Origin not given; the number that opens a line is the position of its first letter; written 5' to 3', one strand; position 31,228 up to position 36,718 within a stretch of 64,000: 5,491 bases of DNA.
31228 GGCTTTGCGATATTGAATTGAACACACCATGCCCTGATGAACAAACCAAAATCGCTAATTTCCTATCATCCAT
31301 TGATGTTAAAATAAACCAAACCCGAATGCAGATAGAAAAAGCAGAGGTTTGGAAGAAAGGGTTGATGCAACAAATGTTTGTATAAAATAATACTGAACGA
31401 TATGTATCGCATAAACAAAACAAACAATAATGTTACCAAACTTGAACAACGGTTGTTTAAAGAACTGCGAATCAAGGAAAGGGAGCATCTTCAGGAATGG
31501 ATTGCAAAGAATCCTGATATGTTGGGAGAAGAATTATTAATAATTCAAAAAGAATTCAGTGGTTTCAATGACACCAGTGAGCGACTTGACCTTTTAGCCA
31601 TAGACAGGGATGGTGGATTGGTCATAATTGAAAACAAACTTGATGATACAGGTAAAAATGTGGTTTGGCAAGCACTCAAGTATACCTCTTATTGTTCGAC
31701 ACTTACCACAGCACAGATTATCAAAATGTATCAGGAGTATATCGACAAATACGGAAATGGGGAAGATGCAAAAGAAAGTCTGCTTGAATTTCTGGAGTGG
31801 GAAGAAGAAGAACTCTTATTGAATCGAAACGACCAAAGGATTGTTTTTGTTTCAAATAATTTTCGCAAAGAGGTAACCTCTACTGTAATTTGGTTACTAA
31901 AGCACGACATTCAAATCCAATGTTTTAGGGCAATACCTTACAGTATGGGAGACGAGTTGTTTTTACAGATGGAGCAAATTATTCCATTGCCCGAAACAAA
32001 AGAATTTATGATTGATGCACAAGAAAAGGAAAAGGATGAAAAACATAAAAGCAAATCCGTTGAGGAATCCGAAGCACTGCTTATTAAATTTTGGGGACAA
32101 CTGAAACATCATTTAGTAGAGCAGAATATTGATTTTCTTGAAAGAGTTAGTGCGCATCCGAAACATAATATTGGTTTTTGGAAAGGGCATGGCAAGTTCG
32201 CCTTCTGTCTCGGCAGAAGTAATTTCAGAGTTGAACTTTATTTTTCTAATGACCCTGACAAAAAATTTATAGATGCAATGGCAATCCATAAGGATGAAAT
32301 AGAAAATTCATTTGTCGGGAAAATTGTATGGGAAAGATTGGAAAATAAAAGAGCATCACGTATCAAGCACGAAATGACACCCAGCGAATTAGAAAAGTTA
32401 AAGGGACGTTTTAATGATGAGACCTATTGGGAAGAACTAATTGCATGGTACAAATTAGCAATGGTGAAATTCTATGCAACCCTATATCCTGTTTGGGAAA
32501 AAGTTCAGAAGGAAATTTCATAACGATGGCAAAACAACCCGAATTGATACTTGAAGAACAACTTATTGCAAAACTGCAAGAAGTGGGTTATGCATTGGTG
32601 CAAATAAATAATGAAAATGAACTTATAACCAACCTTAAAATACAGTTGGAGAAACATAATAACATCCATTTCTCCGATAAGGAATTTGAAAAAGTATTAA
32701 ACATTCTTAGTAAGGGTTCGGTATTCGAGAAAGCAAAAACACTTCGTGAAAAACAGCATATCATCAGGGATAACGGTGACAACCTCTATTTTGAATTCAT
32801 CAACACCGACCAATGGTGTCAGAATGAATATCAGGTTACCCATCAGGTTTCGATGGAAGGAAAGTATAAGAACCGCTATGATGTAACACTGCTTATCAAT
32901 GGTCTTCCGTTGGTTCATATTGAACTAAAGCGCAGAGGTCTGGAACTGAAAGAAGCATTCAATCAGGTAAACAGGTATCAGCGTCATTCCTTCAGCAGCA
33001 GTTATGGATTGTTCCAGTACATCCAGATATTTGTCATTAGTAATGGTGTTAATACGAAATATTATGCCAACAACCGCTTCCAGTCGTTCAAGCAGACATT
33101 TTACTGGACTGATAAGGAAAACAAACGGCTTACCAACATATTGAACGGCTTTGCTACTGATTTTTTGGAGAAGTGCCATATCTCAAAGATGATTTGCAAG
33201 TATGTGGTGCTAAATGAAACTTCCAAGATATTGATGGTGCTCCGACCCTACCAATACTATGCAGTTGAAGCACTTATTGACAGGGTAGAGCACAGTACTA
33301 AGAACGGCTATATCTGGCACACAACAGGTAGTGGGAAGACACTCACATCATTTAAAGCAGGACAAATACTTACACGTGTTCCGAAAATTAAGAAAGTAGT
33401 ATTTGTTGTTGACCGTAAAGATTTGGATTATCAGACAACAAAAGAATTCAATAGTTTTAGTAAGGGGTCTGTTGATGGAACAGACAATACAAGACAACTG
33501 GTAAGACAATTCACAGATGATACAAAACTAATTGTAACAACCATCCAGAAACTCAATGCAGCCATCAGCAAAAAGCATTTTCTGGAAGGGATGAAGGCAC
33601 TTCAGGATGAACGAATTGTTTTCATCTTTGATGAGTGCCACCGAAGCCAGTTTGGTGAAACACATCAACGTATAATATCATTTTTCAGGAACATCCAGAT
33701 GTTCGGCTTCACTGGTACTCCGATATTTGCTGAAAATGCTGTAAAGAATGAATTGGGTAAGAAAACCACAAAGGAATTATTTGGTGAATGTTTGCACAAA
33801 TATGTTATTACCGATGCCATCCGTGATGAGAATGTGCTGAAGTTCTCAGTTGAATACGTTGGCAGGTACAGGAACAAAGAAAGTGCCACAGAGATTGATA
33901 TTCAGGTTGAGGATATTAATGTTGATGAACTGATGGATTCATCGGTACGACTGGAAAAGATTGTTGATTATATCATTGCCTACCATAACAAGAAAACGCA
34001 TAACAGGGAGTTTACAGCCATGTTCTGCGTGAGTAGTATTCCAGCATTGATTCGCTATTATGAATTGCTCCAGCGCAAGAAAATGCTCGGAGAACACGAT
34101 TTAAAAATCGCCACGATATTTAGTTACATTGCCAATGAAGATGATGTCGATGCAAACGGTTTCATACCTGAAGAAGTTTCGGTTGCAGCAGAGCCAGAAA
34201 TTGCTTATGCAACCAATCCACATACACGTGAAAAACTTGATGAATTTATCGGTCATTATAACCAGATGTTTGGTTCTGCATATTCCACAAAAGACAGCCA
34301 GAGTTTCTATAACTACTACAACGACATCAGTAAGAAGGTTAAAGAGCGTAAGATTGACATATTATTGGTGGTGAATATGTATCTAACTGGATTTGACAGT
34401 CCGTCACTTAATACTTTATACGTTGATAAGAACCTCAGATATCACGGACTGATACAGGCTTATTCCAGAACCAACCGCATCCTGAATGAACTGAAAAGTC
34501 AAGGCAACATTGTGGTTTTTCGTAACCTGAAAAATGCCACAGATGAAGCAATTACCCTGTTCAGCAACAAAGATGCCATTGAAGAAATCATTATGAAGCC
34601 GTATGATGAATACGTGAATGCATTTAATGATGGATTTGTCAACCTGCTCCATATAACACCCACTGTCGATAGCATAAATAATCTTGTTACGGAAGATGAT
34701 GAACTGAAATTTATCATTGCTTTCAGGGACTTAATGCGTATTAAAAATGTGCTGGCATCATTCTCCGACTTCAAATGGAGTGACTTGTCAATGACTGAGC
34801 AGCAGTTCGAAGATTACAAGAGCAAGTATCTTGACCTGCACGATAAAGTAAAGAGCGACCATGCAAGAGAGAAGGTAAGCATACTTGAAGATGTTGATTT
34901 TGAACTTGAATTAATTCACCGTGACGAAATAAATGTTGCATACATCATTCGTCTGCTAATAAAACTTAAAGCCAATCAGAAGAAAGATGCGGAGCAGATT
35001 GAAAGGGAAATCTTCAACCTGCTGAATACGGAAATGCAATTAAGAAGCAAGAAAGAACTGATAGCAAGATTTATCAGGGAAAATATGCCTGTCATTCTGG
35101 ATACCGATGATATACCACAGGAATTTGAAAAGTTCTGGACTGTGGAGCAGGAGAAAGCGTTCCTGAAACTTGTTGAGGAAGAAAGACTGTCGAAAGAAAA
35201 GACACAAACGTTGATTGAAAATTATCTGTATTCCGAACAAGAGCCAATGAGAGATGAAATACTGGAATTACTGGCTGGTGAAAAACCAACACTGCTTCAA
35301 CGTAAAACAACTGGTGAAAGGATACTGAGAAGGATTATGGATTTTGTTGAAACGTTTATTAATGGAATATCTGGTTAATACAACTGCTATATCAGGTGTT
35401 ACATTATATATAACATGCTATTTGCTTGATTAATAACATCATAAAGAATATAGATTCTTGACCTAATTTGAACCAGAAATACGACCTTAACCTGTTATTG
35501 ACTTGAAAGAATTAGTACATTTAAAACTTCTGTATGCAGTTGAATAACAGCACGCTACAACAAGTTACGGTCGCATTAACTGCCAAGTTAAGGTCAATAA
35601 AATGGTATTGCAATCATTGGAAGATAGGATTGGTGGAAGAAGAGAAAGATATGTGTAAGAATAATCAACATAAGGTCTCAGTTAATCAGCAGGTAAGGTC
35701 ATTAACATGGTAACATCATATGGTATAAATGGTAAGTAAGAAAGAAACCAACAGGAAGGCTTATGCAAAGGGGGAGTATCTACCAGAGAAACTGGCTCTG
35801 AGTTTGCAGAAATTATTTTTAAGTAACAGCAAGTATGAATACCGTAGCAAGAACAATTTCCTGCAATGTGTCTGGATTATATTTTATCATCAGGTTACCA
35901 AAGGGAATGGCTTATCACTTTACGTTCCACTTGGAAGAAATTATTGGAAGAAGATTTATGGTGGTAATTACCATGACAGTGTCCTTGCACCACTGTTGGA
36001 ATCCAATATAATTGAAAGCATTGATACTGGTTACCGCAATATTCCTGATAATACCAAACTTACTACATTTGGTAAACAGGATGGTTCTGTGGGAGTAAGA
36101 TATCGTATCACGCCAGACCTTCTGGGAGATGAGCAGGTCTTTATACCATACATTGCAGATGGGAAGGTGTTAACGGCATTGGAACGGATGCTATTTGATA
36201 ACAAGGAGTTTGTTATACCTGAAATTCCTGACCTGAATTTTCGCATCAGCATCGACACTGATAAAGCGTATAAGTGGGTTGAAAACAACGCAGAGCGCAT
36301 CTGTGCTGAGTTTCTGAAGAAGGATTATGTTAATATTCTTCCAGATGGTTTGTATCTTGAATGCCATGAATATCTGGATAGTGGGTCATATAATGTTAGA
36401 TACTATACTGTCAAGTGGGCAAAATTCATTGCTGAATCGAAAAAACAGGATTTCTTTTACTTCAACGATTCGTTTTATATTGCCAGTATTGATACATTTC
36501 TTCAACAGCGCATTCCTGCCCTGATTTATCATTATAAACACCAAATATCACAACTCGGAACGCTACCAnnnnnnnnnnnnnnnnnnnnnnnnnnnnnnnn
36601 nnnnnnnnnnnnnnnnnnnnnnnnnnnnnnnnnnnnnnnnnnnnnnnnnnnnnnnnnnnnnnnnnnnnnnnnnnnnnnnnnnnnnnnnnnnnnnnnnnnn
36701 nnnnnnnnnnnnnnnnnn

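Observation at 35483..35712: Iteron-like TAAGGTC repeat array immediately upstream of the polymerase-like gene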

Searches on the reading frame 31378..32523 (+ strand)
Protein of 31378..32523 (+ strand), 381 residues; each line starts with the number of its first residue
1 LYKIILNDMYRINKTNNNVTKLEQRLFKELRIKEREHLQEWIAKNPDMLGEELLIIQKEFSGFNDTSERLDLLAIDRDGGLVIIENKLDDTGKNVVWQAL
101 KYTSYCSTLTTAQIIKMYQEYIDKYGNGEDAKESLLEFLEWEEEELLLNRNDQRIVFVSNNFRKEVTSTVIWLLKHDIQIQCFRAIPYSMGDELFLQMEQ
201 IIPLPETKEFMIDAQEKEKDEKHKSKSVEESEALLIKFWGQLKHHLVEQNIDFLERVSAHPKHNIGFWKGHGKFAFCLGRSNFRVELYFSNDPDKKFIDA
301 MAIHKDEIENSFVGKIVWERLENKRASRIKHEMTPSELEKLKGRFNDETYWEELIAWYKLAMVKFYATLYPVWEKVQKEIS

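Call 7: search_protein_families(library=pfam, proteins=[window:31378-32523:+], max_evalue=0.01)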
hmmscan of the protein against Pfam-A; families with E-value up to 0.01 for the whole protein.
window:31378-32523:+ (381 aa): 2 families
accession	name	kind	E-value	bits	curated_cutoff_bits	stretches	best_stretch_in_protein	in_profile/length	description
PF14088.11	DUF4268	-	8.2e-13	49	27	1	237-370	4-137/140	Domain of unknown function (DUF4268)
PF01939.22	NucS_C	-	0.0002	21.8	24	1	36-105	3-69/124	Endonuclease NucS C-terminal domain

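Call 9: search_protein_families(library=padloc, proteins=[window:31378-32523:+], max_evalue=0.1)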
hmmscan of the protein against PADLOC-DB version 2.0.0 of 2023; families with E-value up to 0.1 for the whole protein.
window:31378-32523:+ (381 aa): 11 families
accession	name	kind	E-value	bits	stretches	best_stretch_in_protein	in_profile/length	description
PDLC04913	PDC-S11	-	1.7e-132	440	1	9-380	1-371/375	-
PDLC04910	PDC-S11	-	1.2e-69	233.3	1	9-237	1-228/359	-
PDLC04909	PDC-S11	-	1.5e-69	233.2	1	10-312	4-287/347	-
PDLC04915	PDC-S11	-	1e-56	190.9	1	15-228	7-220/379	-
PDLC04916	PDC-S11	-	1.9e-38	130.5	1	18-222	9-204/358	-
PDLC04914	PDC-S11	-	1.1e-23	81.9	2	213-377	148-312/314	-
PDLC04911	PDC-S11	-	5.5e-23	79.7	2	153-374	99-313/318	-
PDLC04912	PDC-S11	-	2.2e-20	71.1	2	153-370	99-307/313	-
PDLC04944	PDC-S18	-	2.9e-08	31.4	1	21-109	9-95/307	-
PDLC04946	PDC-S18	-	9.6e-06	22.8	1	16-104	28-109/365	-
PDLC02280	AbiEi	-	0.028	12.7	1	3-46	108-151/153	AbiEi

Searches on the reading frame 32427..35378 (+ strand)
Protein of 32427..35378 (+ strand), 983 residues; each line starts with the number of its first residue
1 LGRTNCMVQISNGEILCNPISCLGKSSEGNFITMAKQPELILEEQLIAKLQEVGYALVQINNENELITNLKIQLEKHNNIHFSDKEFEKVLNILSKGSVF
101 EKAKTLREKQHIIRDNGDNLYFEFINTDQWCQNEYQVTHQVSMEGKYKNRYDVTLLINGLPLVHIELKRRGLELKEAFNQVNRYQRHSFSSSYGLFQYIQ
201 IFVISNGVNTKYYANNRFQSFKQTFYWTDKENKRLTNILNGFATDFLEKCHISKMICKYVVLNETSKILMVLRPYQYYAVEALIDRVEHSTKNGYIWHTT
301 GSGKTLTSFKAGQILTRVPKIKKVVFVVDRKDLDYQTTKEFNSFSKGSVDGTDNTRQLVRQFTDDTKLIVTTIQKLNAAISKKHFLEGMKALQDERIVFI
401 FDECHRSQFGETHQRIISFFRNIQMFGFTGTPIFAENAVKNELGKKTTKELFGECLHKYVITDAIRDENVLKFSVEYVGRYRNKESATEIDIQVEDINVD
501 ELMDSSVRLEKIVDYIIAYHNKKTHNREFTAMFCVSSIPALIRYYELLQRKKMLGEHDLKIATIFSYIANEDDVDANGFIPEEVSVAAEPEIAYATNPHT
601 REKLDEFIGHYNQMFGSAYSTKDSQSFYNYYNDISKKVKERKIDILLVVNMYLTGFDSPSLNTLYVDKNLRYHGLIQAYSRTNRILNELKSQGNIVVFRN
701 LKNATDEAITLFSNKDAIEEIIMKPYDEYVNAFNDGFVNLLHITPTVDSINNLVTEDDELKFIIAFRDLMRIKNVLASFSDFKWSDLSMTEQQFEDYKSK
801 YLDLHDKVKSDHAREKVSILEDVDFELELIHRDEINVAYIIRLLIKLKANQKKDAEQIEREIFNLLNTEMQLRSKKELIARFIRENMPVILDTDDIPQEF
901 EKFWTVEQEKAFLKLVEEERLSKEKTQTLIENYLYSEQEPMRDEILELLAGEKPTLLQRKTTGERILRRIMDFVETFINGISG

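Call 7: search_protein_families(library=pfam, proteins=[window:32427-35378:+], max_evalue=0.01)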
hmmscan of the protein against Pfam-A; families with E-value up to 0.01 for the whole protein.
window:32427-35378:+ (983 aa): 7 families
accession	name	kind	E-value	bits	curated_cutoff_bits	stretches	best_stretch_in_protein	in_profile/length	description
PF12008.13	EcoR124_C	-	1.1e-65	222.2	23.1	1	721-977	1-260/260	Type I restriction and modification enzyme - subunit R C terminal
PF18766.7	SWI2_SNF2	-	6.4e-64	216.1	26.7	1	275-500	1-214/221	SWI2/SNF2 ATPase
PF22679.2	T1R_D3-like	-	2.2e-57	194.3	27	1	528-700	2-158/158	Type I restriction enzyme subunit R domain 3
PF04851.21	ResIII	-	2.6e-39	135.2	22.5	1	270-433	2-163/164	Type III restriction enzyme, res subunit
PF04313.20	HSDR_N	-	2.9e-37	128.9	25.1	1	44-217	9-194/198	Type I restriction enzyme R protein N terminus (HSDR_N)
PF00270.35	DEAD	-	3.5e-10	40.3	26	1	274-433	2-161/167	DEAD/DEAH box helicase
PF00176.29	SNF2-rel_dom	-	0.0011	18.6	24.9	1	275-434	1-165/290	SNF2-related domain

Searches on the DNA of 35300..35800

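Call 41: search_rna_families(source=window, start=35300, end=35800, threshold=evalue, max_evalue=1)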
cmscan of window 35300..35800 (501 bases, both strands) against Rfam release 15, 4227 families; matches with E-value up to 1: 0.
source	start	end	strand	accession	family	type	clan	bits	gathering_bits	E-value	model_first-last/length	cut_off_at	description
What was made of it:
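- On Structured cis-regulatory RNA: There is no Rfam match (call 41).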

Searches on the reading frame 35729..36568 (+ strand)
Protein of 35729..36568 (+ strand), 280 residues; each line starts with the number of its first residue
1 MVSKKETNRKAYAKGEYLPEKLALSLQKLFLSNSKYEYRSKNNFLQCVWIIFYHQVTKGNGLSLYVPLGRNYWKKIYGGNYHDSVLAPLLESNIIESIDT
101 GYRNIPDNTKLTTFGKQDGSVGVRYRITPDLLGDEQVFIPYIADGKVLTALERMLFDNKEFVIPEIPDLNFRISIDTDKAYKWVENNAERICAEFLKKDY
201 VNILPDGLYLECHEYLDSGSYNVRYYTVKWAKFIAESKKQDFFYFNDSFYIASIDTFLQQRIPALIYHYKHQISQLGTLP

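Call 67: predict_structure(alignment_id=A2)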
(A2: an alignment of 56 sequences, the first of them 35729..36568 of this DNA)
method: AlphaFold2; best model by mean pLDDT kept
length: 280 residues; sequences in the alignment: 56
mean_pLDDT: 86.5   pTM: 0.84
mean pLDDT of the five models: 86.5, 86.2, 86.2, 85.3, 85.2
residues with pLDDT >= 90: 187; 70-90: 49; 50-70: 21; < 50: 23
segments of 3 or more residues with pLDDT < 50: 1-9, 104-117
pLDDT, mean of each block of 10 residues (from residue 1): 42 86 98 95 97 90 91 91 97 95 47 49 92 93 88 86 68 83 97 96 96 91 93 97 96 96 95 76
secondary structure, 60 per line:
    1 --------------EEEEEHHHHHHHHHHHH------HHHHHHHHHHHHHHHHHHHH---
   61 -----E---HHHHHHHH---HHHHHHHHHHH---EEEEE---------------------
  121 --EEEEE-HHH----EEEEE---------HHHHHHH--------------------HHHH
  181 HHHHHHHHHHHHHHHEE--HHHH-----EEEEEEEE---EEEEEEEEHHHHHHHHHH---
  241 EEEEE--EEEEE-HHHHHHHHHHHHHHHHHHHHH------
elements in order: E15-19 H20-31 H38-57 H70-77 H81-91 E95-99 E123-127 E136-140 H150-156 H177-195 H200-203 E209-216 E220-227 H228-237 E241-245 E248-252 H254-274

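Call 69: fold_search(model_id=the predicted structure, library=pdb)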
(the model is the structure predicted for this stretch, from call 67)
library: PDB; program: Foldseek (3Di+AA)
matches with E <= 10: 105; with E <= 0.001: 0
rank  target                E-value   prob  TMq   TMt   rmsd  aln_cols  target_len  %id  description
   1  8yn0_D                9.9e-01  0.33  0.20  0.15   6.6       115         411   14  Crystal structure of NRG1C in complex with EDS1-SAG101-(ADPr-ATP) (released 2024-12-11)
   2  5ifw_A                1.3e+00  0.06  0.13  0.18  15.6       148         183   12  Quantitative interaction mapping reveals an extended ubiquitin regulatory domain in ASPL that disrupts functional p97  (released 2016-10-26)
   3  2p4w_A                1.8e+00  0.06  0.18  0.25  15.7       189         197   15  Crystal structure of heat shock regulator from Pyrococcus furiosus (released 2007-03-27)
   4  6aag_B                2.2e+00  0.03  0.10  0.17  14.8       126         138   17  Crystal structure of budding yeast Atg8 complexed with the helical AIM of Hfl1. (released 2018-12-12)
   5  1tif                  3.0e+00  0.25  0.14  0.43   3.0        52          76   15  TRANSLATION INITIATION FACTOR 3 N-TERMINAL DOMAIN (released 1995-12-07)
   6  6zm5_7                3.2e+00  0.06  0.13  0.12  10.2       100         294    8  Human mitochondrial ribosome in complex with OXA1L, mRNA, A/A tRNA, P/P tRNA and nascent polypeptide (released 2021-01-13)
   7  8ql1_B                3.4e+00  0.04  0.11  0.21   8.7        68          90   13  Crystal structure of the human MDN1-MIDAS/NLE1-UBL complex (released 2025-04-09)
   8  8hcr_J                3.4e+00  0.01  0.08  0.13  16.7       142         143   12  Cryo-EM structure of the Mycobacterium tuberculosis cytochrome bcc:aa3 supercomplex and a novel inhibitor targeting su (released 2023-05-03)
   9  5tla_C                3.6e+00  0.11  0.09  0.16   4.1        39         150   10  Crystal structure of mouse ISG15 (released 2017-05-03)
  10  7o9k_7                3.6e+00  0.03  0.12  0.11   9.6        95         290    7  Human mitochondrial ribosome large subunit assembly intermediate with MTERF4-NSUN4, MRM2, MTG1, the MALSU module, GTPB (released 2021-06-30)
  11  4eew_A                3.8e+00  0.06  0.12  0.30   5.6        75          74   11  Crystal structure of the Ubl domain of BAG6 (released 2012-04-11)
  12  6oz1                  3.8e+00  0.02  0.07  0.04  16.7       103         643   10  Crystal structure of the adenylation (A) domain of the carboxylate reductase (CAR) GR01_22995 from Mycobacterium chelona (released 2020-04-22)
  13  6mdh                  4.0e+00  0.08  0.11  0.18   5.2        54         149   13  X-ray crystal structure of ISG15 from Myotis davidii (released 2018-12-12)
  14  3od1_B                4.0e+00  0.01  0.08  0.07  13.4       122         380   16  The crystal structure of an ATP phosphoribosyltransferase regulatory subunit/histidyl-tRNA synthetase from Bacillus ha (released 2010-08-25)
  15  2ptl_MODEL_1_A        4.3e+00  0.11  0.13  0.37   4.2        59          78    8  THREE-DIMENSIONAL SOLUTION STRUCTURE OF AN IMMUNOGLOBULIN LIGHT CHAIN-BINDING DOMAIN OF PROTEIN L. COMPARISON  (released 1994-10-15)
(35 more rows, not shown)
